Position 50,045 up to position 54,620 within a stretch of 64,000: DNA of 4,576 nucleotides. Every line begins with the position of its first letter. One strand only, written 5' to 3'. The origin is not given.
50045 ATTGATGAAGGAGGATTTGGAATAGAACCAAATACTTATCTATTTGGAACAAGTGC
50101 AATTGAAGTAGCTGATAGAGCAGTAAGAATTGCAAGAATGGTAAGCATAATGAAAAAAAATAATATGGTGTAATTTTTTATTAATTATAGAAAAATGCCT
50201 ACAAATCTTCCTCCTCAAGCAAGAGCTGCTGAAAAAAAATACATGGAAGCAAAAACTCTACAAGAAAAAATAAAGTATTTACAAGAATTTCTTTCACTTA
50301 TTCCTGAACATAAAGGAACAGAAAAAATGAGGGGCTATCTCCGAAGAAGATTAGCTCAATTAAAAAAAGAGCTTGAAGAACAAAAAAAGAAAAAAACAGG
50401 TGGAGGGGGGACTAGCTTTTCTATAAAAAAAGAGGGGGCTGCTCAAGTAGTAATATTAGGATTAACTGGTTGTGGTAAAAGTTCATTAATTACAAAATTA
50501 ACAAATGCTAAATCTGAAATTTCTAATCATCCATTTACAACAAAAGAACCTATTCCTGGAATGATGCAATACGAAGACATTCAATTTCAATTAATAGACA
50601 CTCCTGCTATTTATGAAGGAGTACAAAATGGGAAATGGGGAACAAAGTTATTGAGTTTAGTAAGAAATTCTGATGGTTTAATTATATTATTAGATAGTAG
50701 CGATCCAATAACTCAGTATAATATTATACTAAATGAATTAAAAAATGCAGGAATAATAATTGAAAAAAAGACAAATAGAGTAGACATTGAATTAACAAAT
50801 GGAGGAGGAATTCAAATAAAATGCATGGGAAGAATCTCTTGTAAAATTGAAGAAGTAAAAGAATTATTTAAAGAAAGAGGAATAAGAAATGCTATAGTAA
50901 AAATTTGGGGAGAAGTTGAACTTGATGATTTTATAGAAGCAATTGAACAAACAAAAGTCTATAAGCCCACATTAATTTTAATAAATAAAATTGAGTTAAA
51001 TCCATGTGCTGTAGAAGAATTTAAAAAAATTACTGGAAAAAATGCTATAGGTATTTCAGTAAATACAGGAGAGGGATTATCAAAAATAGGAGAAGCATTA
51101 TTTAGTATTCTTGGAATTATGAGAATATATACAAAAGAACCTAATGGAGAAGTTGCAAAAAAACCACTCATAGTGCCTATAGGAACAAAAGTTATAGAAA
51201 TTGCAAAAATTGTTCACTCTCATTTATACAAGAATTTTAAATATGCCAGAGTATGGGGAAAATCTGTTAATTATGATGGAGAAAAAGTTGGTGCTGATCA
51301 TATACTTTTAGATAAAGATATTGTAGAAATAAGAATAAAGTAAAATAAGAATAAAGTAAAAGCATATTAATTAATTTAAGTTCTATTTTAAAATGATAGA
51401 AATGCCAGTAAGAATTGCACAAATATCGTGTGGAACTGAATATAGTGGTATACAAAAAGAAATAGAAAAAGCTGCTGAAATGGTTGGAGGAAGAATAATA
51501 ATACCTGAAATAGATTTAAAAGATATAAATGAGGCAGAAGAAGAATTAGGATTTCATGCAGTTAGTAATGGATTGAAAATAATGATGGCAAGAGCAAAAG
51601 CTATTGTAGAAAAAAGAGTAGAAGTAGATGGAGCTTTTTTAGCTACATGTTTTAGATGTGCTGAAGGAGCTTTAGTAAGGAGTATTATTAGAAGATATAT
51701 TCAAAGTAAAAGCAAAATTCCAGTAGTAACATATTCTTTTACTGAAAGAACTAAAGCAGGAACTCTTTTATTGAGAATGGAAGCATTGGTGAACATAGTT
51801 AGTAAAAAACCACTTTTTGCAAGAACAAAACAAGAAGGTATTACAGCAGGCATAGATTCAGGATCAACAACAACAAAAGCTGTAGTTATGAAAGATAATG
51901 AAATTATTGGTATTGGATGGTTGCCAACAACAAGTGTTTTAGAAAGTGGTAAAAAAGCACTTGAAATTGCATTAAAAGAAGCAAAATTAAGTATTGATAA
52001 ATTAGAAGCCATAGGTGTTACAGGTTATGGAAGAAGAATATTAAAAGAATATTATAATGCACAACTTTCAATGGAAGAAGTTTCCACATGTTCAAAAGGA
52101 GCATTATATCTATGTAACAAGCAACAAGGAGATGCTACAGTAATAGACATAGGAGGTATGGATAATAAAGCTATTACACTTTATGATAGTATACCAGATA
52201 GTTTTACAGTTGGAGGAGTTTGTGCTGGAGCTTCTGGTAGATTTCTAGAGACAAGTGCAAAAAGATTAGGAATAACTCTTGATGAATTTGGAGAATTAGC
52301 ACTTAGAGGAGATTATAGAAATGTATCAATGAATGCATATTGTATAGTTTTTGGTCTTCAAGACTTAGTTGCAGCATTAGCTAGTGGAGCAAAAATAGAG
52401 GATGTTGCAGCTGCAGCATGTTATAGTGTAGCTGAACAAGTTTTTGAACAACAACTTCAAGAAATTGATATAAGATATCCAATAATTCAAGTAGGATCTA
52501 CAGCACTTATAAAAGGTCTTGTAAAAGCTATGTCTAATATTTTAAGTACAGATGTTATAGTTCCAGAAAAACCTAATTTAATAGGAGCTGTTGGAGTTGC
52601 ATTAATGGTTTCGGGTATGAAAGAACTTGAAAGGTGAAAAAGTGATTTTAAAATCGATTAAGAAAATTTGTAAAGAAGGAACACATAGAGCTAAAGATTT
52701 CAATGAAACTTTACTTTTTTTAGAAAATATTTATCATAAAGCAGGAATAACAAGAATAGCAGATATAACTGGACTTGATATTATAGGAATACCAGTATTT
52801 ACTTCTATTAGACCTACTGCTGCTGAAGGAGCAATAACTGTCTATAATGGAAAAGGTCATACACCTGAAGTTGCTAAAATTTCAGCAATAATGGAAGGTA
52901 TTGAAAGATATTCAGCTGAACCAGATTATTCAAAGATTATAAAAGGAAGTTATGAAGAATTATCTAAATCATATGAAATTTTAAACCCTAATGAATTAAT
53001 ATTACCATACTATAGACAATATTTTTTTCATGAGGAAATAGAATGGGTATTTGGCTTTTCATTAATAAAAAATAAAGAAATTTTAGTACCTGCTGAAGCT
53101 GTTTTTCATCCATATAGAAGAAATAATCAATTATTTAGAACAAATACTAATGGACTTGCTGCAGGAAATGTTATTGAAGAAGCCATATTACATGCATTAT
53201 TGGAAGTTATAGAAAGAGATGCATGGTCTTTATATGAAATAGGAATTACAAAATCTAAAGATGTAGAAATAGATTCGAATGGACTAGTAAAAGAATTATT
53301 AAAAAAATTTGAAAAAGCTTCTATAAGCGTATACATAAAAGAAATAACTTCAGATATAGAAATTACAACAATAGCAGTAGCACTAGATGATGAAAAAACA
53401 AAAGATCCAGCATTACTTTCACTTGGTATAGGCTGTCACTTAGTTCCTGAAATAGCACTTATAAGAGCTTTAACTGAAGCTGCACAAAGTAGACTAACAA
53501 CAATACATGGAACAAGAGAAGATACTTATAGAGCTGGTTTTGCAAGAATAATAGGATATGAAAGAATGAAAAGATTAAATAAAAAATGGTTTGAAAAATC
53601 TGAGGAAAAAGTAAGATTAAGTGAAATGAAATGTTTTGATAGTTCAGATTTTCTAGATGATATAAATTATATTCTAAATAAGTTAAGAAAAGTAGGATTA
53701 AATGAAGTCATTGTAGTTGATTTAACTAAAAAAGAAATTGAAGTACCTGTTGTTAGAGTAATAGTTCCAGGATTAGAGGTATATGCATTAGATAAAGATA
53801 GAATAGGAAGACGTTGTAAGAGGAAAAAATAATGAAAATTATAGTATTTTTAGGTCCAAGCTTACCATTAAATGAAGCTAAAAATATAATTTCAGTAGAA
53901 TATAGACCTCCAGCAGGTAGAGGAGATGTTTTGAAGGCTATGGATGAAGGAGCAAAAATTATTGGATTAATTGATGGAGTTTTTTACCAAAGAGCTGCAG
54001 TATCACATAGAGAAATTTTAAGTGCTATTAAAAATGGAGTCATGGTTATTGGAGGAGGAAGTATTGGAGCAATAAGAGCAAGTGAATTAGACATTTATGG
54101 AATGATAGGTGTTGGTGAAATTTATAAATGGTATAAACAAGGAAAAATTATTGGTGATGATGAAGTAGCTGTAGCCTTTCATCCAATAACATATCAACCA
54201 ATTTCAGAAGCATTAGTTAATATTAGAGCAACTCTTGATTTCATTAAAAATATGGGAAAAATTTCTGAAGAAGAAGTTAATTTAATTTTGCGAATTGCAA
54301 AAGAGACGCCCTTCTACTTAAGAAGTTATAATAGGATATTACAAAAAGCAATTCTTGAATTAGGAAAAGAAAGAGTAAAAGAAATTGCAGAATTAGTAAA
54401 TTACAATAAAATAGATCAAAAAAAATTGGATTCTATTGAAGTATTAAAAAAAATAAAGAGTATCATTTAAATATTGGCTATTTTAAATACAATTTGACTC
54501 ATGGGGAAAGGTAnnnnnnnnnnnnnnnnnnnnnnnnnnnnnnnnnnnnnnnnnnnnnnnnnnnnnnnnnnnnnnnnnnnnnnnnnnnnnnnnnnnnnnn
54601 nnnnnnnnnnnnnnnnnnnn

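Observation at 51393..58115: Mcr post-translational-modification and activation genes collected convergent to the mcr operon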

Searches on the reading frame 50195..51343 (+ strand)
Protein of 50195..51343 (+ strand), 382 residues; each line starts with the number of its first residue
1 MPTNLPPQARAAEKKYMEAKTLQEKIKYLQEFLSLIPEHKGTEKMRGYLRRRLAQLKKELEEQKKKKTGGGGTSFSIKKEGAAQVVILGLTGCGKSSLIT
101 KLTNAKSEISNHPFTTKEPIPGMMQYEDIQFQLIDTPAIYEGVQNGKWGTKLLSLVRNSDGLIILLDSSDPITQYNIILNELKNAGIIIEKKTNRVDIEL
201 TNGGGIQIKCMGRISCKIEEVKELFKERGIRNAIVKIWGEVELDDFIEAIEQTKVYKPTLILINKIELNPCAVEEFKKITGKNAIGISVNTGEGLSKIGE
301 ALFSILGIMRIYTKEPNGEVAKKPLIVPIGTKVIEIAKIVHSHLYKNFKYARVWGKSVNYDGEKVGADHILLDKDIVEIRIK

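Call 6: search_protein_families(library=ncbifam, proteins=[window:50195-51343:+], max_evalue=0.00001)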
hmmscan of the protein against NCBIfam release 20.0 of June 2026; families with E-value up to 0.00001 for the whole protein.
window:50195-51343:+ (382 aa): 18 families
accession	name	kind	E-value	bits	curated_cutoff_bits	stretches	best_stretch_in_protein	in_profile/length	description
NF008956.1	PRK12299.1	equivalog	4.4e-21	75.2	300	1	70-193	146-271/327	GTPase ObgE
TIGR02729.1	Obg_CgtA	equivalog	2e-20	73.1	280.25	1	76-194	151-276/329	Obg family GTPase CgtA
NF008955.0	PRK12297.1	equivalog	1.2e-18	67.3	406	1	82-186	159-270/429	GTPase ObgE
TIGR00231.1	small_GTP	domain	5.3e-15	55.6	42.5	1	83-189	4-117/164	GTP-binding protein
NF007171.0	PRK09602.1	subfamily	1.5e-14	53.7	387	0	84-123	4-43/397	YchF-related putative GTPase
NF008954.1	PRK12296.1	equivalog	1.5e-13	50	377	1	80-198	157-282/470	GTPase ObgE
TIGR03594.1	GTPase_EngA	equivalog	5.3e-11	42.2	306.7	1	53-177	157-276/432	ribosome biogenesis GTPase Der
NF000908.1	PRK00089.1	equivalog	1.4e-10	40.9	237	1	84-189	5-113/291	GTPase Era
TIGR03156.1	GTP_HflX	equivalog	2.2e-09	36.7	216.75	1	42-136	152-244/351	GTPase HflX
TIGR00450.1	mnmE_trmE_thdF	equivalog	1.6e-08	34.1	252.6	1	79-202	206-335/446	tRNA uridine-5-carboxymethylaminomethyl(34) synthesis GTPase MnmE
TIGR03918.1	GTP_HydF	equivalog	3.6e-08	32.7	325.55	0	83-199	8-128/392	[FeFe] hydrogenase H-cluster maturation GTPase HydF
NF003661.0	PRK05291.1-3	equivalog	8.2e-08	32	380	1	47-302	187-366/448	tRNA uridine-5-carboxymethylaminomethyl(34) synthesis GTPase MnmE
NF007071.0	PRK09518.1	equivalog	1.9e-07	30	953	1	76-189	439-558/706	bifunctional cytidylate kinase/GTPase Der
NF002828.0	PRK03003.1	equivalog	2.1e-07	29.9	631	1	78-187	209-325/477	ribosome biogenesis GTPase Der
TIGR00436.1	era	equivalog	2.5e-07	30.4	116.25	1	84-197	2-118/270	GTPase Era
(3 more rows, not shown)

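Call 7: search_protein_families(library=pfam, proteins=[window:50195-51343:+], max_evalue=0.00001)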
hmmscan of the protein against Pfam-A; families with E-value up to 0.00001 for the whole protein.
window:50195-51343:+ (382 aa): 4 families
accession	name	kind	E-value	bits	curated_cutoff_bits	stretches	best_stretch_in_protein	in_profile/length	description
PF01926.29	MMR_HSR1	-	1.3e-19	70.8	21.9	1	84-183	1-100/113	50S ribosome-binding GTPase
PF16897.10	MMR_HSR1_Xtn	-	9.1e-17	61.4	35.2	1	204-307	2-105/106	C-terminal region of MMR_HSR1 domain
PF02824.27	TGS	-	8.2e-12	45.4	22.2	1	309-379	1-58/60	TGS domain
PF02421.24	FeoB_N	-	2.3e-09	37.4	27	1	84-141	2-59/156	Ferrous iron transport protein B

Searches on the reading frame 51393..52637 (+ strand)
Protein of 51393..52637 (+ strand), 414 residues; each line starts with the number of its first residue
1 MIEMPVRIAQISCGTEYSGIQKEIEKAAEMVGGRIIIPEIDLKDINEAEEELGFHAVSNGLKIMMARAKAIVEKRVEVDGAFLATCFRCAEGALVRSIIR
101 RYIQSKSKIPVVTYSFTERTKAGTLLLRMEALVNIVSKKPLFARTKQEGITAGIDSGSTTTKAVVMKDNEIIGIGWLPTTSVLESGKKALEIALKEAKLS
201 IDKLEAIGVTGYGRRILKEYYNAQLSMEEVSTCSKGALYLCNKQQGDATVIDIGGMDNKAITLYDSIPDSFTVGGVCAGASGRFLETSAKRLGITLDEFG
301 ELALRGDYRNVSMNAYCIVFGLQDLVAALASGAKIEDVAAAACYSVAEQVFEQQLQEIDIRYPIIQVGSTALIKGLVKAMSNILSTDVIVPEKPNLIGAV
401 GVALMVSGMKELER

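Call 3: search_protein_families(library=ncbifam, proteins=[window:51393-52637:+])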
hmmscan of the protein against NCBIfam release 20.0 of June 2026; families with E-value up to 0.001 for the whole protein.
window:51393-52637:+ (414 aa): 6 families
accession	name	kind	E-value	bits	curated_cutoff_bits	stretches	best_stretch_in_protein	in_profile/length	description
TIGR03286.1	methan_mark_15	hypoth_equivalog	6.7e-196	651.1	455.75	1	6-409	1-404/404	methanogenesis marker 15 protein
TIGR00241.1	CoA_E_activ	domain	1.6e-88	296.4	125.4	1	150-405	1-248/248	acyl-CoA dehydratase activase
TIGR03192.1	benz_CoA_bzdQ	equivalog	1.1e-18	67.7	380.2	1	149-405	32-285/293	benzoyl-CoA reductase, bzd-type, subunit Q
TIGR02259.1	benz_CoA_red_A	equivalog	3.2e-17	62.4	578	1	193-341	218-362/432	benzoyl-CoA reductase subunit A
TIGR02261.1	benz_CoA_red_D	equivalog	4.4e-15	55.6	312.85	1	150-404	2-260/262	benzoyl-CoA reductase subunit D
NF009842.0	PRK13317.1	equivalog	1.1e-06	28.3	234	1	150-246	3-93/277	type II pantothenate kinase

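Call 4: search_protein_families(library=pfam, proteins=[window:51393-52637:+])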
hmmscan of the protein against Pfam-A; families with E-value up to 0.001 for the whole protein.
window:51393-52637:+ (414 aa): 1 family
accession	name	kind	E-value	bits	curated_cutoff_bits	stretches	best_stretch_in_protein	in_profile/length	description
PF01869.26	BcrAD_BadFG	-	1.7e-61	208.6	31.5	1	153-405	2-270/271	BadF/BadG/BcrA/BcrD ATPase family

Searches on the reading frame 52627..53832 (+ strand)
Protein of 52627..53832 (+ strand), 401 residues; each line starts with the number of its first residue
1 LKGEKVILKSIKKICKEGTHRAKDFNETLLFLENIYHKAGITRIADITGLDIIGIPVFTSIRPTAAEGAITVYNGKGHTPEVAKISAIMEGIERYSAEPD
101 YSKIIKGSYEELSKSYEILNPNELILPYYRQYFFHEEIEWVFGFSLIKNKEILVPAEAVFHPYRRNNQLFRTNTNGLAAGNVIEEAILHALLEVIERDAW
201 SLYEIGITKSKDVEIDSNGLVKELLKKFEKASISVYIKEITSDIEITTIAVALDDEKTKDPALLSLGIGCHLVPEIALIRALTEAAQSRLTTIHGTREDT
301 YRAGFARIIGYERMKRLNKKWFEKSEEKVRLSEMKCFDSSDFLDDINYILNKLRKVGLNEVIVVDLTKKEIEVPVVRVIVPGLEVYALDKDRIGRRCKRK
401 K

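Call 3: search_protein_families(library=ncbifam, proteins=[window:52627-53832:+])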
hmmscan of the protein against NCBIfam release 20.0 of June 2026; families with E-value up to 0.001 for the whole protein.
window:52627-53832:+ (401 aa): 5 families
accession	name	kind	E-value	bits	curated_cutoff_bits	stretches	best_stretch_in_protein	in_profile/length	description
TIGR03266.1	methan_mark_1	equivalog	4.8e-147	489.8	365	1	19-397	1-376/376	YcaO-related McrA-glycine thioamidation protein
TIGR00702.1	TIGR00702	domain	1.4e-100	337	75.65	1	26-396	4-377/377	YcaO-type kinase domain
TIGR03604.1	TOMM_cyclo_SagD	subfamily_domain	5.2e-52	177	219.25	1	75-386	1-339/377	thiazole/oxazole-forming peptide maturase, SagD family component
NF040716.1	YcaO_for_S12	equivalog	2.8e-07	29.4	700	1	159-289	164-292/571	30S ribosomal protein S12 methylthiotransferase accessory factor YcaO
TIGR03549.1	TIGR03549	equivalog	3.5e-07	28.9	900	0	157-289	310-440/723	OsmC domain/YcaO domain-containing protein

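Call 4: search_protein_families(library=pfam, proteins=[window:52627-53832:+])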
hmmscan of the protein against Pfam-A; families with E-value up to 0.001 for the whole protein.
window:52627-53832:+ (401 aa): 1 family
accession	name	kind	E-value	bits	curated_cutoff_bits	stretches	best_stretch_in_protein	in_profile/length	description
PF02624.21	YcaO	-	7.3e-93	311.9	25.7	1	74-384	1-325/325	YcaO cyclodehydratase, ATP-ad Mg2+-binding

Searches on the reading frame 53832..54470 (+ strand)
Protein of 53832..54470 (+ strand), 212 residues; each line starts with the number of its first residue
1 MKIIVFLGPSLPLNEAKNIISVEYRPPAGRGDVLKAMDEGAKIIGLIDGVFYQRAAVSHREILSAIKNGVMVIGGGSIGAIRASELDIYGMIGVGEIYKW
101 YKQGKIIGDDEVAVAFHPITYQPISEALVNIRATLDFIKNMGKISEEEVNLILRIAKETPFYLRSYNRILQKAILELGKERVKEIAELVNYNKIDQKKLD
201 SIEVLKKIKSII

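Call 3: search_protein_families(library=ncbifam, proteins=[window:53832-54470:+])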
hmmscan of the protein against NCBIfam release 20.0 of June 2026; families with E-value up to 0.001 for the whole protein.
window:53832-54470:+ (212 aa): 1 family
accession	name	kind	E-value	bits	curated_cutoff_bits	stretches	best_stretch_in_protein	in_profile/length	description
NF033432.0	ThioGly_TfuA_rel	equivalog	2e-78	262.7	235.2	1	2-210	1-210/211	TfuA-related McrA-glycine thioamidation protein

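Call 4: search_protein_families(library=pfam, proteins=[window:53832-54470:+])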
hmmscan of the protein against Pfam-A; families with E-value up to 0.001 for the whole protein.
window:53832-54470:+ (212 aa): 1 family
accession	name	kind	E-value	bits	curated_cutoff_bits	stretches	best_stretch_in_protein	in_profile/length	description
PF07812.18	TfuA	-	5.8e-43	145.9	30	1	48-165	1-119/119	TfuA-like protein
